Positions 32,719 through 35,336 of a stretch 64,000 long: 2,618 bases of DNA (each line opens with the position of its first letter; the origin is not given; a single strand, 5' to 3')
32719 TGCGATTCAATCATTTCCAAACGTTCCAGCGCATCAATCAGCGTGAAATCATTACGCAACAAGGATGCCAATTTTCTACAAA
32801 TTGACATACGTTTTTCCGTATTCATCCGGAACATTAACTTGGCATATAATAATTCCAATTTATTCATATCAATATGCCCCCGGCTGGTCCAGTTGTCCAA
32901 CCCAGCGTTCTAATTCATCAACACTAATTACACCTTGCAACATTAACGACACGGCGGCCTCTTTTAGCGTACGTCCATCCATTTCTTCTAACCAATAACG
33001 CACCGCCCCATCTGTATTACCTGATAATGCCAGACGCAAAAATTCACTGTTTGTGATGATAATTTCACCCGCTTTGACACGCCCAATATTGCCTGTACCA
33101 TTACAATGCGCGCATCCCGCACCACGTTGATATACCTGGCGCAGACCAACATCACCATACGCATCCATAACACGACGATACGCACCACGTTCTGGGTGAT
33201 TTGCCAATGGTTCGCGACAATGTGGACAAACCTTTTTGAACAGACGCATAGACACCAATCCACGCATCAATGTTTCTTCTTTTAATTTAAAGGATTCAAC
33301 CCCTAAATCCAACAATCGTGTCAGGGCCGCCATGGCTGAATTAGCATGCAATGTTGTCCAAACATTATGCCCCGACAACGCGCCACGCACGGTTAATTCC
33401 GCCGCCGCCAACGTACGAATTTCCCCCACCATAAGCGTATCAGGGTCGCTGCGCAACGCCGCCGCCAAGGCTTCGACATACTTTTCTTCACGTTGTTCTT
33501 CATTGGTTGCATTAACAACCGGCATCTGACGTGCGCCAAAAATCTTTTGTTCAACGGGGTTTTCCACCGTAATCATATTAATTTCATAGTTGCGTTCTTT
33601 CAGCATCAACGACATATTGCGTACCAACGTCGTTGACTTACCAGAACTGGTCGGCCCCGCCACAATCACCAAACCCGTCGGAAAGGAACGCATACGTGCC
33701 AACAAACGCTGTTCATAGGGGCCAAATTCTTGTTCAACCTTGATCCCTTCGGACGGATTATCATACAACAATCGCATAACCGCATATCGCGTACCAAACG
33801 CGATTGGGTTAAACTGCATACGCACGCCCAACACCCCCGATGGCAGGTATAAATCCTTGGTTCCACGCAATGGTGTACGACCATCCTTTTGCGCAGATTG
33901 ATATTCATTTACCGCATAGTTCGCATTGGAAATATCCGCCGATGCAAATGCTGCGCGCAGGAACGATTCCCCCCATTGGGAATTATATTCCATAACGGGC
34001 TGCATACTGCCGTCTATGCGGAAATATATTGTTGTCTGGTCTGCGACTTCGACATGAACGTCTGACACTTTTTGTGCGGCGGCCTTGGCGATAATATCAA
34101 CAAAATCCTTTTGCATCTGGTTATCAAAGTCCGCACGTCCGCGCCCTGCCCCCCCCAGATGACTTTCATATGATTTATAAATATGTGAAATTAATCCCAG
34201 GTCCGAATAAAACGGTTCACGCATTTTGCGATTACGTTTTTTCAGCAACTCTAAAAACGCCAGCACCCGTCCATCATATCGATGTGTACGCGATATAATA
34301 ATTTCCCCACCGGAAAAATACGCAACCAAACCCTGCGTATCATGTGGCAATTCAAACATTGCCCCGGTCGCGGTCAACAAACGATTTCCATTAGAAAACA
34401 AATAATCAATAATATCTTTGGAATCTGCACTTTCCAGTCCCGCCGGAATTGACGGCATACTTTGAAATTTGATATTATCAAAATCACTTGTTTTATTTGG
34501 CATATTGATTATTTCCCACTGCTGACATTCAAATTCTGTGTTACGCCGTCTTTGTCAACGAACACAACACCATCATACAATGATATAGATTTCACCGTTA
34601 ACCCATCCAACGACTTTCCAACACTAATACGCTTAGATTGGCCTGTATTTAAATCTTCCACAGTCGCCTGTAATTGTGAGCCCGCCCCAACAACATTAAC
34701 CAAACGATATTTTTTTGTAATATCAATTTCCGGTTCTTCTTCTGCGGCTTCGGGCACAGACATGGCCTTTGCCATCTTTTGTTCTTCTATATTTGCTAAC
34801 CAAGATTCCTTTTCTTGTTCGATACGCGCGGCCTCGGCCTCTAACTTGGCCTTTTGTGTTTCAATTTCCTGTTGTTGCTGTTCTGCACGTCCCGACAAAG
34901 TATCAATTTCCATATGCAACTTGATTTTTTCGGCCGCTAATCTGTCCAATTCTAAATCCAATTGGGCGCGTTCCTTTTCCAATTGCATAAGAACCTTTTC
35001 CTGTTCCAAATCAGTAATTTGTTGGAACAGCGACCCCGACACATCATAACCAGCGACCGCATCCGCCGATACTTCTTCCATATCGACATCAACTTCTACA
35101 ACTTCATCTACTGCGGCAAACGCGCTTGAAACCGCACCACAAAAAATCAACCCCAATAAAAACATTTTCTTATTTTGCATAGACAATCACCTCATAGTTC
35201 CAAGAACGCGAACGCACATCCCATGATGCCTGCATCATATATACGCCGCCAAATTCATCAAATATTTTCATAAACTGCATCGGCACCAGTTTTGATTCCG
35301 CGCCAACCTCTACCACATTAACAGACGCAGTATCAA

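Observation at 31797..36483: Four-gene GspE/GspF-type ATPase-platform operon with no pilin, prepilin peptidase or secretin: a minimal, possibly divergent type IVb-pilus/T2SS-like machine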

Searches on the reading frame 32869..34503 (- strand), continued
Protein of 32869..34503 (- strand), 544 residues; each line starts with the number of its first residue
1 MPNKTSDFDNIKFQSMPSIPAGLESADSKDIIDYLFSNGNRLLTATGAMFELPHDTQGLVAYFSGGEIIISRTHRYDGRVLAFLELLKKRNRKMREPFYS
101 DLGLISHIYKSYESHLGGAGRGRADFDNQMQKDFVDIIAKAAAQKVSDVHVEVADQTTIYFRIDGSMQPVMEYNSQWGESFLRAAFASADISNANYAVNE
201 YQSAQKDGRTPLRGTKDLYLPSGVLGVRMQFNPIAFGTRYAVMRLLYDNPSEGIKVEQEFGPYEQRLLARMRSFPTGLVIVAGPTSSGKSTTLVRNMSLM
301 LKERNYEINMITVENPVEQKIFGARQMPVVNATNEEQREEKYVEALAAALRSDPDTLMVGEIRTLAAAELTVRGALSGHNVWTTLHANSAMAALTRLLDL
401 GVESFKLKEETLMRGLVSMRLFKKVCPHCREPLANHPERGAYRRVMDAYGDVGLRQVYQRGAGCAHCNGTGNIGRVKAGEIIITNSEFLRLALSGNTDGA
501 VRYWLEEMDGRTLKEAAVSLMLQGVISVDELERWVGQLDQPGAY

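Call 52: find_related_loci(query=A1, collection=metagenome_contigs, flank=10000)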
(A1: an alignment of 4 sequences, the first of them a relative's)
Query A1 (546 aa) in metagenome_contigs; peptide patterns used: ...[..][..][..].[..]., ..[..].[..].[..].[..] (x = any residue, [..] = any of these).
547 stretches matched a pattern; 348 encode a relative of the query (tblastn E <= 1e-3); the best 80 are kept; 80 distinct loci.
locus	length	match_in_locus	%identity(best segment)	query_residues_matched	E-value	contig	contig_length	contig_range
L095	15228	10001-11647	91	1-546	0e+0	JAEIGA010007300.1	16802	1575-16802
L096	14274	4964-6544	66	13-546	0e+0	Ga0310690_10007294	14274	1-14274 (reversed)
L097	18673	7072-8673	66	12-546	0e+0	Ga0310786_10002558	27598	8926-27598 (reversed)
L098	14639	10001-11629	62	6-546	0e+0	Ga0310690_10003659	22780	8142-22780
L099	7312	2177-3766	63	4-546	0e+0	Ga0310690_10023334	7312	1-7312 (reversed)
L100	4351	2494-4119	60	10-546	0e+0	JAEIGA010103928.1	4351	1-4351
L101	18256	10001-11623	58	10-546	0e+0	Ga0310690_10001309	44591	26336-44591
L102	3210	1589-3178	56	24-546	0e+0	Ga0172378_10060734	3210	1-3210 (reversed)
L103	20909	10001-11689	51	1-546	1e-171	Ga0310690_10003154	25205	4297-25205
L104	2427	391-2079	50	1-546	0e+0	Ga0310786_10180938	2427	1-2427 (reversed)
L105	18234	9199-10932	47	6-546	2e-167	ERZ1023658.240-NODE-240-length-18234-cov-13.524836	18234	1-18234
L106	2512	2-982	64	211-546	2e-147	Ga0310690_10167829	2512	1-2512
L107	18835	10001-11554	43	15-543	1e-123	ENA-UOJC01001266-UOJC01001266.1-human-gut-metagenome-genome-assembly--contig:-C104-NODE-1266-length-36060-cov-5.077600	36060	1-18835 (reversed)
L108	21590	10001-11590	43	2-545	1e-122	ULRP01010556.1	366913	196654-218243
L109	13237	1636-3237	41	2-543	2e-117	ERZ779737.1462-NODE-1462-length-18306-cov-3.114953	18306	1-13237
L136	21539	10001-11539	40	34-545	1e-105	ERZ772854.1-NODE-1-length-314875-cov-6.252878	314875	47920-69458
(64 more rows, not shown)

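Call 58: search_protein_families(library=pfam, proteins=[L136:175-2607:-, L136:2597-2992:-, L136:3178-5928:-, L136:6020-6481:-, L136:6523-6861:-, L136:7224-9173:+, L136:17854-18483:+, L136:18757-19719:+, L136:19773-20141:+, L136:19995-21137:-], max_evalue=0.01)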
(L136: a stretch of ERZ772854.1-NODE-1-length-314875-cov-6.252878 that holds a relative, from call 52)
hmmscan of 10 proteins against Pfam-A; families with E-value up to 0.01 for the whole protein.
L136:175-2607:- (810 aa): 7 families
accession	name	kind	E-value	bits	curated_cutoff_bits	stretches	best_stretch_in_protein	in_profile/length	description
PF03135.19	CagE_TrbE_VirB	-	2.2e-11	44.6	21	1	223-395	30-197/204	CagE, TrbE, VirB family, component of type IV transporter system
PF19044.6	P-loop_TraG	-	3.7e-05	23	25.8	0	586-670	183-267/413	TraG P-loop domain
PF25199.1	nSTAND_NTPase5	-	0.00031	21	34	1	451-496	35-80/145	Novel STAND NTPase 5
PF01935.23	DUF87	-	0.00085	19.9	23.2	1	458-495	24-61/220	Helicase HerA, central domain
PF13401.12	AAA_22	-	0.0017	19.1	27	0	459-560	7-76/130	AAA domain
PF01695.23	IstB_IS21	-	0.0035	17.3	24.1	0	461-496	96-130/238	IstB-like ATP binding protein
PF10412.15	TrwB_AAD_bind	-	0.0047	16.3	20.5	1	454-528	12-75/387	Type IV secretion-system coupling protein DNA-binding domain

L136:2597-2992:- (131 aa): 0 families

L136:3178-5928:- (916 aa): 1 family
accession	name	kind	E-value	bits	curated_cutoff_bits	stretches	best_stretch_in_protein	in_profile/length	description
PF04956.18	TrbC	-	0.0057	17.3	27.9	1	333-373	47-88/98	TrbC/VIRB2 pilin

L136:6020-6481:- (153 aa): 1 family
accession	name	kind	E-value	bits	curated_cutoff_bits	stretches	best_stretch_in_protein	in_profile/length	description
PF04956.18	TrbC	-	4.8e-07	30.4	27.9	1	38-128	7-96/98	TrbC/VIRB2 pilin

L136:6523-6861:- (112 aa): 1 family
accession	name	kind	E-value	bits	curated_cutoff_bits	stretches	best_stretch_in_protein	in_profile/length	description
PF04956.18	TrbC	-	3.7e-09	37.1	27.9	1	3-96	5-97/98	TrbC/VIRB2 pilin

L136:7224-9173:+ (649 aa): 0 families

L136:17854-18483:+ (209 aa): 2 families
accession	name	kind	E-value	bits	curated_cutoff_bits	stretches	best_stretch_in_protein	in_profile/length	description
PF08805.16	PilS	-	2.6e-17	63.6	22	1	46-206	5-135/138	PilS N terminal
PF05307.16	Bundlin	-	1.4e-10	42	22.3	1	41-195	5-133/151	Bundlin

L136:18757-19719:+ (320 aa): 6 families
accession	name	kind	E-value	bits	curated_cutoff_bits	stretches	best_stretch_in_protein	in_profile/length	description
PF00437.27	T2SSE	-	3.5e-29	102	24.9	1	78-239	106-261/370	Type II/IV secretion system protein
PF13401.12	AAA_22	-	4.2e-05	24.3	27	1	111-171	5-64/130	AAA domain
PF13191.12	AAA_16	-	0.0002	22.3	32.6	1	109-218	22-136/167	AAA ATPase domain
PF20720.3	nSTAND3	-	0.0074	16.4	27.2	0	109-149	15-54/155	Novel STAND NTPase 3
PF00005.33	ABC_tran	-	0.0094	17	25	0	115-171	15-67/137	ABC transporter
PF00931.28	NB-ARC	-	0.01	15.6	23.5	0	104-253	12-167/248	NB-ARC domain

L136:19773-20141:+ (122 aa): 0 families

L136:19995-21137:- (380 aa): 1 family
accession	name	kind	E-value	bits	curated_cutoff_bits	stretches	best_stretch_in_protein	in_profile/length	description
PF01098.24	FTSW_RODA_SPOVE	-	4.4e-98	329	26.4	1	29-373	5-354/356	Cell cycle protein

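Call 83: search_protein_families(library=ncbifam, proteins=[L136:17854-18483:+, L136:7224-9173:+, L093:4022-5125:+], max_evalue=0.05)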
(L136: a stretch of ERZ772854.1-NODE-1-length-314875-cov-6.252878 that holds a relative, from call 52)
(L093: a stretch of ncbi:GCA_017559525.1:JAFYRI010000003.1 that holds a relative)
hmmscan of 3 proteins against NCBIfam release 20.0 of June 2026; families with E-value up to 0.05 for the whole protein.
L136:17854-18483:+ (209 aa): 4 families
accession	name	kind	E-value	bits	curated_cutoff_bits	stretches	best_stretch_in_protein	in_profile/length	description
NF007800.0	PRK10506.1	equivalog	0.002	17.9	158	1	7-60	5-58/163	prepilin peptidase-dependent protein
NF007862.0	PRK10574.1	equivalog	0.003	17.7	138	1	8-52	2-46/145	prepilin peptidase-dependent pilin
NF041775.1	typeIV_PilA_Myxo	equivalog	0.018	15.1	400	1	11-172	11-171/214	type IV pilin protein PilA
TIGR02532.1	IV_pilin_GFxxxE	domain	0.042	13.7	16.3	0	14-32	5-23/24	prepilin-type N-terminal cleavage/methylation domain-containing protein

L136:7224-9173:+ (649 aa): 0 families

L093:4022-5125:+ (367 aa): 0 families

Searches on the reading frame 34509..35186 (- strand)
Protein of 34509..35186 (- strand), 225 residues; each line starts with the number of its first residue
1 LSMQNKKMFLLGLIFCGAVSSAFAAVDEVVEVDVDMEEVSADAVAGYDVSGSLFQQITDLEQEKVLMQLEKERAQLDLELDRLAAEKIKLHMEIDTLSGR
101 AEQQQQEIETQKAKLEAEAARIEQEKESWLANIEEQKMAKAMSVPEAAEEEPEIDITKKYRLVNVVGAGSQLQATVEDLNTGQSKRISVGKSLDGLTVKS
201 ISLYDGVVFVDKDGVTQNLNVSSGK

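Call 3: search_protein_families(library=pfam, proteins=[window:34509-35186:-], max_evalue=0.1)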
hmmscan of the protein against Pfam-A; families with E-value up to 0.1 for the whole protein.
window:34509-35186:- (225 aa): 5 families
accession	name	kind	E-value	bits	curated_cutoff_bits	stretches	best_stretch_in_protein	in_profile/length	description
PF23862.1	CdsD_C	-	0.0076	16.7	27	1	187-215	25-51/56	CdsD C-terminal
PF11068.13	YlqD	-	0.015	16.1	27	0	103-208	20-127/131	YlqD protein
PF03961.19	FapA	-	0.017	15.2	31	1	50-161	135-254/272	Flagellar Assembly Protein A beta solenoid domain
PF05917.16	DUF874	-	0.025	14.1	21.9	1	51-137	121-211/398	Helicobacter pylori protein of unknown function (DUF874)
PF12576.13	DUF3754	-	0.084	13.3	27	0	1-68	53-120/137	Protein of unknown function (DUF3754)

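Call 4: search_protein_families(library=ncbifam, proteins=[window:34509-35186:-], max_evalue=0.1)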
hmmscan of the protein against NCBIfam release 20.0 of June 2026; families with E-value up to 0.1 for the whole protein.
window:34509-35186:- (225 aa): 7 families
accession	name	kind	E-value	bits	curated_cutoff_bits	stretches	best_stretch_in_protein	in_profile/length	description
TIGR03021.1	pilP_fam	equivalog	1.5e-08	35.6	34.65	1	102-205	8-114/119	type IV pilus biogenesis protein PilP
NF045487.1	ASRP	equivalog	3.8e-05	22.5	300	1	27-156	111-246/593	archaea-specific SMC-related protein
TIGR04523.1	Mplasa_alph_rch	subfamily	0.00074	17.6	270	1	52-188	388-524/745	helix-rich protein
NF009344.0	PRK12705.1-1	equivalog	0.0015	17.3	831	1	66-149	87-169/572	hypothetical protein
NF010289.0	PRK13729.1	equivalog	0.0061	15.5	504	1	4-155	9-152/474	F-type conjugal transfer pilus assembly protein TraB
TIGR02169.1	SMC_prok_A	equivalog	0.0066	14.2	729.4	1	61-155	313-406/1165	chromosome segregation protein SMC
TIGR01069.2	mutS2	equivalog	0.019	13.3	400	1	61-160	517-621/790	endonuclease MutS2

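Call 27: search_solved_structures(query=window:34509-35180:-, max_evalue=1)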
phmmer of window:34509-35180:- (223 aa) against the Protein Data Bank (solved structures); distinct sequences matched with E-value up to 1: 5.
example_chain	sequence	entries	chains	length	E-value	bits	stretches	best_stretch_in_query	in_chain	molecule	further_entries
3a5t_A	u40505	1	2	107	0.14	15.3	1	65-104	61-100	Transcription factor MafG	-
7x5e_A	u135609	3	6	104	0.16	15.1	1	65-103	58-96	Transcription factor MafG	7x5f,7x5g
9dsm_A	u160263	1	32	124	0.21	14.8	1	51-114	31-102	Sjogren's Syndrome Nuclear Autoantigen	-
2lf0_A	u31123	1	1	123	0.23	14.6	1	74-158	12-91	Uncharacterized protein yibL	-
8bd7_W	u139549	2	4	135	0.29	14.3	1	42-136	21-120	Intraflagellar transport particle protein IFT20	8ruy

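Call 29: search_dna_similar(query=window:34509-35180:-, collection=plasmids, mode=protein, max_evalue=0.01, max_rows=20)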
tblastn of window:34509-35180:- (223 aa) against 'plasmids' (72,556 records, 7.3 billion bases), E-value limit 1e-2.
No match.

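Call 79: predict_structure(protein=window:34509-35180:-)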
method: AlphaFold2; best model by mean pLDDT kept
length: 223 residues; sequences in the alignment: 1
mean_pLDDT: 68.5   pTM: 0.36
mean pLDDT of the five models: 68.5, 67.1, 66.6, 65.8, 61.4
residues with pLDDT >= 90: 74; 70-90: 22; 50-70: 60; < 50: 67
segments of 3 or more residues with pLDDT < 50: 1-31, 37-40, 42-45, 142-146, 148-155, 192-195, 219-223
pLDDT, mean of each block of 10 residues (from residue 1): 39 45 45 48 52 78 95 98 98 98 98 97 95 79 46 51 60 72 63 51 54 52 39
secondary structure, 60 per line:
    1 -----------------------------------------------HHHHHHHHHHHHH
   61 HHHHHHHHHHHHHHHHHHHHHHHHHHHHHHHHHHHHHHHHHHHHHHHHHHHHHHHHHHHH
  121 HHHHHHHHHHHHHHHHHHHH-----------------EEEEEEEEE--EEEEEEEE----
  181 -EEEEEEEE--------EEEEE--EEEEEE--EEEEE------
elements in order: H48-140 E158-166 E169-176 E182-189 E198-202 E205-210 E213-217
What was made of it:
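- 34509..35180 (-): pilP-like periplasmic protein, 223 aa. It has a signal peptide, a helix of about 90 residues and a small C-terminal beta domain. The single-sequence AF2 model gives helix 48-140 at pLDDT above 90 and a low-confidence beta domain at 158-217 (call 79).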

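Call 81: fold_search(model_id=the predicted structure, library=pdb)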
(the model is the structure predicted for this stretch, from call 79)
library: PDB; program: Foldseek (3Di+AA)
matches with E <= 10: 1274; with E <= 0.001: 0
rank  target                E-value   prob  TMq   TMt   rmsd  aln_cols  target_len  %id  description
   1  3hty_H                3.5e-02  0.85  0.13  0.28   9.9        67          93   13  Crystal structure of a lipocalin-like protein (BT_0869) from Bacteroides thetaiotaomicron VPI-5482 at 1.95 A resolutio (released 2009-07-07)
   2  4uzr_A                3.7e-02  0.77  0.14  0.20  13.6        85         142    9  Crystal Structure of Pyrococcus horikoshii Ph1500 (released 2015-10-07)
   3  3hty_I                5.0e-02  0.82  0.13  0.28   9.9        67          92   13  Crystal structure of a lipocalin-like protein (BT_0869) from Bacteroides thetaiotaomicron VPI-5482 at 1.95 A resolutio (released 2009-07-07)
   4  3jc8_Pa               7.1e-02  0.75  0.14  0.20  14.3        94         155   21  Architectural model of the type IVa pilus machine in a piliated state (released 2016-03-16)
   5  3oss_C                9.5e-02  0.90  0.15  0.42  11.0        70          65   16  The crystal structure of enterotoxigenic Escherichia coli GspC-GspD complex from the type II secretion system (released 2011-08-03)
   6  3hty_C                1.1e-01  0.63  0.13  0.27  10.2        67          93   13  Crystal structure of a lipocalin-like protein (BT_0869) from Bacteroides thetaiotaomicron VPI-5482 at 1.95 A resolutio (released 2009-07-07)
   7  6u0p_C                1.7e-01  0.63  0.13  0.05  16.6       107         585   11  Crystal structure of PieE, the flavin-dependent monooxygenase involved in the biosynthesis of piericidin A1 (released 2020-03-11)
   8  6u0p_F                1.8e-01  0.60  0.13  0.05  16.7       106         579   11  Crystal structure of PieE, the flavin-dependent monooxygenase involved in the biosynthesis of piericidin A1 (released 2020-03-11)
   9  4eip_A                1.9e-01  1.00  0.13  0.06   0.8        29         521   28  Native and K252c bound RebC-10x (released 2012-08-08)
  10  9azz_C                1.9e-01  0.69  0.15  0.19  13.2        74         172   16  Crystal structure of outer membrane lipoprotein carrier protein (LolA) from Ehrlichia ruminantium (released 2024-03-20)
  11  4cy8_C                2.1e-01  0.66  0.14  0.06  13.3        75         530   16  2-hydroxybiphenyl 3-monooxygenase (HbpA) in complex with FAD (released 2015-03-18)
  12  3hty_A                2.1e-01  0.51  0.13  0.27  10.1        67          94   13  Crystal structure of a lipocalin-like protein (BT_0869) from Bacteroides thetaiotaomicron VPI-5482 at 1.95 A resolutio (released 2009-07-07)
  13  6u0p_D                2.3e-01  0.54  0.13  0.05  16.8       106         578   11  Crystal structure of PieE, the flavin-dependent monooxygenase involved in the biosynthesis of piericidin A1 (released 2020-03-11)
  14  2r0p                  2.4e-01  0.99  0.13  0.06   1.0        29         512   28  K252c-soaked RebC (released 2007-09-25)
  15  6u0p_E                2.4e-01  0.47  0.13  0.05  18.6       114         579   10  Crystal structure of PieE, the flavin-dependent monooxygenase involved in the biosynthesis of piericidin A1 (released 2020-03-11)
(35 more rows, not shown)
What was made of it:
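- On Type IVb pilus (R64/Tfp7/BFP kind): The structure test was inconclusive (calls 79, 81).
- The PilP assignment rests on a score barely above the cut-off, and the structure model of its beta domain is poor (calls 4, 79, 81).
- Tried and rejected: The single-sequence PilP model was too poor for a significant fold match (calls 79, 81).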
